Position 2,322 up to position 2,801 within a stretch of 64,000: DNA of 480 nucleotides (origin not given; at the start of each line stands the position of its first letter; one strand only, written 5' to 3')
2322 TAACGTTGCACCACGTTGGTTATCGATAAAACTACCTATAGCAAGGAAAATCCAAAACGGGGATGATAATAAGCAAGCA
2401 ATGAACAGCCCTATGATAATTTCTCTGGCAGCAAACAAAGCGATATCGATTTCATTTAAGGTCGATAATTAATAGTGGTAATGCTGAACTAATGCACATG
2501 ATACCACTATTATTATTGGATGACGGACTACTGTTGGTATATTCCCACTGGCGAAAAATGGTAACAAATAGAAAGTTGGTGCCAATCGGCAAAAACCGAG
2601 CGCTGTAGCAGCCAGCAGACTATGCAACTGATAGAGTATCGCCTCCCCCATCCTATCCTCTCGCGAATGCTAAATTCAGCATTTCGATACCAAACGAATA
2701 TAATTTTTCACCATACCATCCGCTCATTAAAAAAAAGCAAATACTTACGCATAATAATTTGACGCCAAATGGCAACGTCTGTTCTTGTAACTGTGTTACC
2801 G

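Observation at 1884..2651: SctT (epaR) split by a single in-frame ochre codon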

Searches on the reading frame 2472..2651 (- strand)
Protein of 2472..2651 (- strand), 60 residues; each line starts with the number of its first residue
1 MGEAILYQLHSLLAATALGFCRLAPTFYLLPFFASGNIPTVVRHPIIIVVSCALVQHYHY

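Call 10: list_cluster_members(proteins=[window:2472-2651:-, window:1887-2438:-, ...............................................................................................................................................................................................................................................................])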
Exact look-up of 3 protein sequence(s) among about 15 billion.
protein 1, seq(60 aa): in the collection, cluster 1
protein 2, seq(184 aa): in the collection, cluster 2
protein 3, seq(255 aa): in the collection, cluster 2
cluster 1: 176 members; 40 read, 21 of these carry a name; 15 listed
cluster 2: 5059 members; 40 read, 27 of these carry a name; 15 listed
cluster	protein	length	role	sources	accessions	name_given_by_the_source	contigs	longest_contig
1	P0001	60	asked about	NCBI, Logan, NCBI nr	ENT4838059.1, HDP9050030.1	TPA: EscT/YscT/HrcT family type III secretion system export apparatus protein, partial ... | EscT/YscT/HrcT family type III secretion system export apparatus protein [Escherichia ...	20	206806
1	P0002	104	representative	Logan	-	-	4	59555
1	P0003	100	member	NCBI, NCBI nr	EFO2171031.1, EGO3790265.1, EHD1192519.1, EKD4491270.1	EscT/YscT/HrcT family type III secretion system export apparatus protein, partial ... | EscT/YscT/HrcT family type III secretion system export apparatus protein [Escherichia ...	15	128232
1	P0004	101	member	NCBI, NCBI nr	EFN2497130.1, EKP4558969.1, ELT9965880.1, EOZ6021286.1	TPA: flagellar biosynthetic protein FliR, partial [Escherichia coli] | EscT/YscT/HrcT family type III secretion system export apparatus protein [Escherichia ...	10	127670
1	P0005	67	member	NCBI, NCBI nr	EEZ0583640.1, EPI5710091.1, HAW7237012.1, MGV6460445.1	TPA: EscT/YscT/HrcT family type III secretion system export apparatus protein, partial ... | EscT/YscT/HrcT family type III secretion system export apparatus protein [Escherichia ...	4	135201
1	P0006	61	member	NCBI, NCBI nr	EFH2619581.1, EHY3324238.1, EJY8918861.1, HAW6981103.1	TPA: EscT/YscT/HrcT family type III secretion system export apparatus protein, partial ... | EscT/YscT/HrcT family type III secretion system export apparatus protein [Escherichia ...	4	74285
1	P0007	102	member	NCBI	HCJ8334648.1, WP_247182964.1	flagellar biosynthetic protein FliR, partial [Escherichia coli]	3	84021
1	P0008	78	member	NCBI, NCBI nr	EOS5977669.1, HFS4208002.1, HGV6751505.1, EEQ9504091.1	TPA: flagellar biosynthetic protein FliR, partial [Escherichia coli] | EscT/YscT/HrcT family type III secretion system export apparatus protein [Escherichia ...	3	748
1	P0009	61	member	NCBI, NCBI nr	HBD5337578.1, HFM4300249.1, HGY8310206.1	TPA: EscT/YscT/HrcT family type III secretion system export apparatus protein, partial ... | EscT/YscT/HrcT family type III secretion system export apparatus protein [Escherichia ...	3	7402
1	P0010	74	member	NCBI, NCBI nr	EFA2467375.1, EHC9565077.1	EscT/YscT/HrcT family type III secretion system export apparatus protein, partial ... | EscT/YscT/HrcT family type III secretion system export apparatus protein [Escherichia ...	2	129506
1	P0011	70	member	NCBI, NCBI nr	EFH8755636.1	EscT/YscT/HrcT family type III secretion system export apparatus protein, partial ... | EscT/YscT/HrcT family type III secretion system export apparatus protein [Escherichia ...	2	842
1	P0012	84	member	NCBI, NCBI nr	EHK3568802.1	flagellar biosynthetic protein FliR, partial [Escherichia coli] | flagellar biosynthetic protein FliR [Escherichia coli]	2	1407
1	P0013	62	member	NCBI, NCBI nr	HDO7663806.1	TPA: flagellar biosynthetic protein FliR, partial [Escherichia coli] | flagellar biosynthetic protein FliR [Escherichia coli]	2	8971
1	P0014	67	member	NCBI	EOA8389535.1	EscT/YscT/HrcT family type III secretion system export apparatus protein, partial ...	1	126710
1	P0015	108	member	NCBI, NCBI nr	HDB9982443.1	TPA: flagellar biosynthetic protein FliR, partial [Escherichia coli] | flagellar biosynthetic protein FliR [Escherichia coli]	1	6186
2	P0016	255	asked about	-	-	type III secretion system export apparatus subunit SctT [Escherichia coli] | type III secretion system export apparatus subunit SctT n=1 Tax=Enterobacteriaceae ... | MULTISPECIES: type III secretion system export apparatus subunit SctT [Enterobacteriaceae]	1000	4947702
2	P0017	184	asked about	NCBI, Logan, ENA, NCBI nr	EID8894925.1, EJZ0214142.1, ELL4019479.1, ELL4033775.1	type III secretion system export apparatus subunit SctT [Escherichia coli]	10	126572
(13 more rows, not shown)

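Call 12: find_encoding_contigs(protein=P0017, flank=5000, max_places=10)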
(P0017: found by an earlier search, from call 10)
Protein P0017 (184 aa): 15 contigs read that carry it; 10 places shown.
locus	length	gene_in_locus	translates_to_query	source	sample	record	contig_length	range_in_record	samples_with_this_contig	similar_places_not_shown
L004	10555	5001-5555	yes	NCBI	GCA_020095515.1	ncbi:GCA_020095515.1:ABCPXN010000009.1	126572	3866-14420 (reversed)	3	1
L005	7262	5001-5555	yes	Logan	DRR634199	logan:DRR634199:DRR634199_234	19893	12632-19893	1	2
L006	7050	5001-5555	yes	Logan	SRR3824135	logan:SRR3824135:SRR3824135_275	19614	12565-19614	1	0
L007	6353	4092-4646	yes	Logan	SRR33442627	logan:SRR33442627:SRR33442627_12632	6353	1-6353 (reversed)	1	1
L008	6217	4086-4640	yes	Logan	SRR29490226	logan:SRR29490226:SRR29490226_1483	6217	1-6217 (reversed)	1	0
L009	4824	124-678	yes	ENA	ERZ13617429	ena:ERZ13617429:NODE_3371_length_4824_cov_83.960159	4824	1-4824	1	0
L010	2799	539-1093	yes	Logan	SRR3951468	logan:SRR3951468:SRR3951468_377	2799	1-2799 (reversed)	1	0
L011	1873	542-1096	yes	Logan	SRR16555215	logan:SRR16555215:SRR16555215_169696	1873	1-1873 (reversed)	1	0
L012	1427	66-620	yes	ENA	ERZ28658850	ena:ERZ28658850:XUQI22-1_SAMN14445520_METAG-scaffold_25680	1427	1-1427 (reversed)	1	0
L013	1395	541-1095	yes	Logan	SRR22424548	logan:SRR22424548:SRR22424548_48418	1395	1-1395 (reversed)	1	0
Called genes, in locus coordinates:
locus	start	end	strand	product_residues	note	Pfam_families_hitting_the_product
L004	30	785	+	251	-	PF01476:LysM, PF01551:Peptidase_M23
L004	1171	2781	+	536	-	PF00723:Glyco_hydro_15 (weak)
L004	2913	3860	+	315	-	PF26294:SpaO_N, PF26304:FliMN_C_rel (faint), PF28396:SepQ_C (weak), PF01052:FliMN_C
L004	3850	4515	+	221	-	PF00813:FliP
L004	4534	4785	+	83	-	PF01313:Bac_export_3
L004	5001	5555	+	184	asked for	PF01311:Bac_export_1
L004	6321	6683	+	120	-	PF01312:Bac_export_2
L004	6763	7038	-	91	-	-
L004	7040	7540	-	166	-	PF00196:GerE (weak)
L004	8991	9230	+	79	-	PF09392:T3SS_needle_F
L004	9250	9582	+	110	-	PF09392:T3SS_needle_F (weak)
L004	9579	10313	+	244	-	PF01514:YscJ_FliF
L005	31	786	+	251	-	PF01476:LysM, PF01551:Peptidase_M23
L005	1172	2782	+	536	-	PF00723:Glyco_hydro_15 (weak)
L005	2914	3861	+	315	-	PF26294:SpaO_N, PF26304:FliMN_C_rel (weak), PF28396:SepQ_C (weak), PF01052:FliMN_C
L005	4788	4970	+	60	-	PF01311:Bac_export_1 (weak)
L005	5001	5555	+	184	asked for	PF01311:Bac_export_1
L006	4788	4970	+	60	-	PF01311:Bac_export_1 (weak)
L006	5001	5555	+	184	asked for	PF01311:Bac_export_1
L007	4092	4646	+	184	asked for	PF01311:Bac_export_1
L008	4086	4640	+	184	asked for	PF01311:Bac_export_1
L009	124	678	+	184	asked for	PF01311:Bac_export_1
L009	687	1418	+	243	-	PF01312:Bac_export_2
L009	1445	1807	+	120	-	PF01312:Bac_export_2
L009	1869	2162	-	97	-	-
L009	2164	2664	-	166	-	PF00196:GerE (weak)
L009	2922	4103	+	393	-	PF09480:PrgH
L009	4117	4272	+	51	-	-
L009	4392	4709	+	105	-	PF09392:T3SS_needle_F (weak)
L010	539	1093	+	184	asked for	PF01311:Bac_export_1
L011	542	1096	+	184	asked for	PF01311:Bac_export_1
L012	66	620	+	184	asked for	PF01311:Bac_export_1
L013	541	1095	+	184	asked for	PF01311:Bac_export_1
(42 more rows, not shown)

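Call 17: search_protein_families(proteins=[P0016, P0001, P0017], library=ncbifam)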
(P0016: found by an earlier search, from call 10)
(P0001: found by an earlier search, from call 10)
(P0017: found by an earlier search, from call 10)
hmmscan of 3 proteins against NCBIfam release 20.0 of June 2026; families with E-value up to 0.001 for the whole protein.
P0016 (255 aa): 5 families
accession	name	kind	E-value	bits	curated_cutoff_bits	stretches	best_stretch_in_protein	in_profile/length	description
TIGR01401.1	fliR_like_III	equivalog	1.6e-96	322.7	163.05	1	7-253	2-252/253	type III secretion system export apparatus subunit SctT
TIGR01400.1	fliR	equivalog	4.1e-28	98.6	168.6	1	16-234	4-226/245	flagellar biosynthetic protein FliR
NF011876.0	PRK15349.1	equivalog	6e-22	78.8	275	1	8-235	4-238/259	EscT/YscT/HrcT family type III secretion system export apparatus protein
NF009411.0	PRK12772.1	equivalog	3e-21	75.5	739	1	15-236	9-233/610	fused FliR family export protein/FlhB family type III secretion system protein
NF009416.1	PRK12780.1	equivalog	3.3e-05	23.6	306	1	14-229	7-228/247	flagellar biosynthesis protein FliR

P0001 (60 aa): 1 family
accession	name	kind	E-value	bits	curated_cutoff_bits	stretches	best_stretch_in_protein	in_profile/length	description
TIGR01401.1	fliR_like_III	equivalog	2.1e-14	53.7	163.05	1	7-59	2-54/253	type III secretion system export apparatus subunit SctT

P0017 (184 aa): 4 families
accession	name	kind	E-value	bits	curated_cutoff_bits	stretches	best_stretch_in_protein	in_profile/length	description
TIGR01401.1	fliR_like_III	equivalog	4.8e-75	252.4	163.05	1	2-182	69-252/253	type III secretion system export apparatus subunit SctT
NF011876.0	PRK15349.1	equivalog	1.1e-21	77.9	275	1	5-164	76-238/259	EscT/YscT/HrcT family type III secretion system export apparatus protein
TIGR01400.1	fliR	equivalog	1.9e-21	76.8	168.6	1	3-163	64-226/245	flagellar biosynthetic protein FliR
NF009411.0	PRK12772.1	equivalog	1.6e-16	59.9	739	1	4-165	71-233/610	fused FliR family export protein/FlhB family type III secretion system protein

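Call 18: search_solved_structures(query=P0016, show_alignments=2)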
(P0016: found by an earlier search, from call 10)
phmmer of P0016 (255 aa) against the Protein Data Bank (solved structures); distinct sequences matched with E-value up to 0.001: 10.
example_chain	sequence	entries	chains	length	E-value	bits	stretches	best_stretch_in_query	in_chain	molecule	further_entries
6pem_5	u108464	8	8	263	1.7e-65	224.7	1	4-247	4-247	Surface presentation of antigens protein SpaR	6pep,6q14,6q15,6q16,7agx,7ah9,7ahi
6rwy_f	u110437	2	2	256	6.8e-53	183.4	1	10-238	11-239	Surface presentation of antigens protein SpaR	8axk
6r6b_F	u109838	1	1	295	1e-52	182.8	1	10-238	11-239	Surface presentation of antigens protein SpaR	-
6s3r_F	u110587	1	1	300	3.5e-10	43.5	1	9-237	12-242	Flagellar biosynthetic protein FliR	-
36hu_F1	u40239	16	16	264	4e-08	36.8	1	28-235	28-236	Flagellar biosynthetic protein FliR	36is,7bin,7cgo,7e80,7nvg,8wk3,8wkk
9k29_F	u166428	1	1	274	4.4e-08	36.6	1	28-235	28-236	Flagellar biosynthetic protein FliR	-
6f2d_F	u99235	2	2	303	7.1e-08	36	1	28-235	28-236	Flagellar biosynthetic protein FliR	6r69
8z5s_8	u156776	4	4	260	2.3e-05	27.7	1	74-224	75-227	Flagellar biosynthetic protein FliR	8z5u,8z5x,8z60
6s3l_F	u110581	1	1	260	3.4e-05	27.2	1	72-227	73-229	Flagellar biosynthetic protein FliR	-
6s3s_F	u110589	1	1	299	4.4e-05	26.8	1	72-227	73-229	Flagellar biosynthetic protein FliR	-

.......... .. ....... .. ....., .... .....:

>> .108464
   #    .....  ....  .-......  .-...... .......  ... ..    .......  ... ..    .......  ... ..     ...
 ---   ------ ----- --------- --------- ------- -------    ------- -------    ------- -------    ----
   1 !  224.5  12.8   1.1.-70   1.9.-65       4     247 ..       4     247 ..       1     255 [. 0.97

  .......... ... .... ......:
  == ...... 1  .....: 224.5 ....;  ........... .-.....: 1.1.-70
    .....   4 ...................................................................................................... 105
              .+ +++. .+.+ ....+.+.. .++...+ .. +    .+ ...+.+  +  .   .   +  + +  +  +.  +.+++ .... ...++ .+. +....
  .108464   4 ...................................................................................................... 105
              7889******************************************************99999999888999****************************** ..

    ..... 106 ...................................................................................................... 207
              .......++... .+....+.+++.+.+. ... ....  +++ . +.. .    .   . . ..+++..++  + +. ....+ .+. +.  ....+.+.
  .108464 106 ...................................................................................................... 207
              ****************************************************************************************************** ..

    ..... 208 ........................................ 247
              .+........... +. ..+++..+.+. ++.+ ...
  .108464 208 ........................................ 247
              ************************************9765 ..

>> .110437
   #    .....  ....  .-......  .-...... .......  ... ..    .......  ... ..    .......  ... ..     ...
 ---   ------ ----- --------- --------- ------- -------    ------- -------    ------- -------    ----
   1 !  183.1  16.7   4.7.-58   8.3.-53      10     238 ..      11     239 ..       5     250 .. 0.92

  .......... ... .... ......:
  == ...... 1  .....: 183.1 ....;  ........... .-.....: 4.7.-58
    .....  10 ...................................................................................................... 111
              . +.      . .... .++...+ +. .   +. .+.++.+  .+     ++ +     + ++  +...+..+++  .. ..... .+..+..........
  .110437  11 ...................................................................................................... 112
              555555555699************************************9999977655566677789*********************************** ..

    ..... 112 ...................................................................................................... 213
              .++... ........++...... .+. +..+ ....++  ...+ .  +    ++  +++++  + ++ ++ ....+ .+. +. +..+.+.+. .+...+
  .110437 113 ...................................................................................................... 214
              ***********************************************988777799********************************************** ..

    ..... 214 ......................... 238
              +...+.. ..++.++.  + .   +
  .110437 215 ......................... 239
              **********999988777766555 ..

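Call 20: profile_search(protein=P0016)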
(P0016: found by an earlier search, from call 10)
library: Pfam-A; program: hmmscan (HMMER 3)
A. the first sequence (255 residues): domains with independent E <= 10: 2; with E <= 0.001: 1
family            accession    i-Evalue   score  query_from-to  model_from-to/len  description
Bac_export_1      PF01311.25    7.6e-46   157.0      14-235         2-220/230  Bacterial export proteins, family 1
CDP-OH_P_tran_2   PF08009.16       0.11    12.9      78-100         8-30/37  CDP-alcohol phosphatidyltransferase 2

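Call 37: find_encoding_contigs(protein=P0001, flank=10000, max_places=10)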
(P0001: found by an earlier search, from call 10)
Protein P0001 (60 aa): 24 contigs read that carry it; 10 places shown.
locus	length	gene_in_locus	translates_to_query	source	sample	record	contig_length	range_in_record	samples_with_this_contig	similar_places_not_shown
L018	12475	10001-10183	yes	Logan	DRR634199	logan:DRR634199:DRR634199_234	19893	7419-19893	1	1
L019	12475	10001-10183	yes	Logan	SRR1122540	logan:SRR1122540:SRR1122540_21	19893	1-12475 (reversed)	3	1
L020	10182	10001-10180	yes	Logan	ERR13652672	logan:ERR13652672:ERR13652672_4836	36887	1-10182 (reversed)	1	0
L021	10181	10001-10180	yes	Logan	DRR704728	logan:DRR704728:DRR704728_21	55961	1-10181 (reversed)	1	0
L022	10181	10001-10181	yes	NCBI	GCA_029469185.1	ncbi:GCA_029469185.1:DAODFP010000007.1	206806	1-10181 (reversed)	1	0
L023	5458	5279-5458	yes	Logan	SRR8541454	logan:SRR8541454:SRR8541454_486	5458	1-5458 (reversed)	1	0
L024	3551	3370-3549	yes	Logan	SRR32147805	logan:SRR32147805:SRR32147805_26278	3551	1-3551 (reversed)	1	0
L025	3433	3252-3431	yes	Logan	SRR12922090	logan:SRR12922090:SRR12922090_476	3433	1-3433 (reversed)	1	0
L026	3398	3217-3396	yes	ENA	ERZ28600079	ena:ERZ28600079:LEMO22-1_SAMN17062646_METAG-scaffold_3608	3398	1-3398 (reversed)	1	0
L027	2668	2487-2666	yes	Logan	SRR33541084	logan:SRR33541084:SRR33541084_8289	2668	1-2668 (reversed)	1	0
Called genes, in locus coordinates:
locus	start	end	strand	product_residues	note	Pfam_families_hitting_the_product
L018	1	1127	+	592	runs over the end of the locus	PF13191:AAA_16 (faint), PF13188:PAS_8 (weak), PF00158:Sigma54_activat, PF14532:Sigma54_activ_2, PF07728:AAA_5 (weak), PF25601:AAA_lid_14, PF02954:HTH_8, PF18024:HTH_50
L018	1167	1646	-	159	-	PF00111:Fer2, PF01799:Fer2_2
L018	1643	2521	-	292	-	PF00941:FAD_binding_5, PF03450:CO_deh_flav_C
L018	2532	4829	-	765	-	PF01315:Ald_Xan_dh_C, PF02738:MoCoBD_1, PF20256:MoCoBD_2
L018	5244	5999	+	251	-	PF01476:LysM, PF01551:Peptidase_M23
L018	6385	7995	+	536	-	PF00723:Glyco_hydro_15 (weak)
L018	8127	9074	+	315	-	PF26294:SpaO_N, PF26304:FliMN_C_rel (weak), PF28396:SepQ_C (weak), PF01052:FliMN_C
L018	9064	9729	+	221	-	PF00813:FliP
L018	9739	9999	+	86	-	PF01313:Bac_export_3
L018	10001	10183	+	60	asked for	PF01311:Bac_export_1 (weak)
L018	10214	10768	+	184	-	PF01311:Bac_export_1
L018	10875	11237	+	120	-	PF01312:Bac_export_2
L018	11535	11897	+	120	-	PF01312:Bac_export_2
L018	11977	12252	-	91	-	-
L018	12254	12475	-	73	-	?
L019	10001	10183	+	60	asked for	PF01311:Bac_export_1 (weak)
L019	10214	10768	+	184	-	PF01311:Bac_export_1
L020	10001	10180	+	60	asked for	PF01311:Bac_export_1 (weak)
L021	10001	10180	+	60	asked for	PF01311:Bac_export_1 (weak)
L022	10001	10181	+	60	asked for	PF01311:Bac_export_1 (weak)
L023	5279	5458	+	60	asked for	PF01311:Bac_export_1 (weak)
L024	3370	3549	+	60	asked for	PF01311:Bac_export_1 (weak)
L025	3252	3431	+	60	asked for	PF01311:Bac_export_1 (weak)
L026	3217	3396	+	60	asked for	PF01311:Bac_export_1 (weak)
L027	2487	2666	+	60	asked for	PF01311:Bac_export_1 (weak)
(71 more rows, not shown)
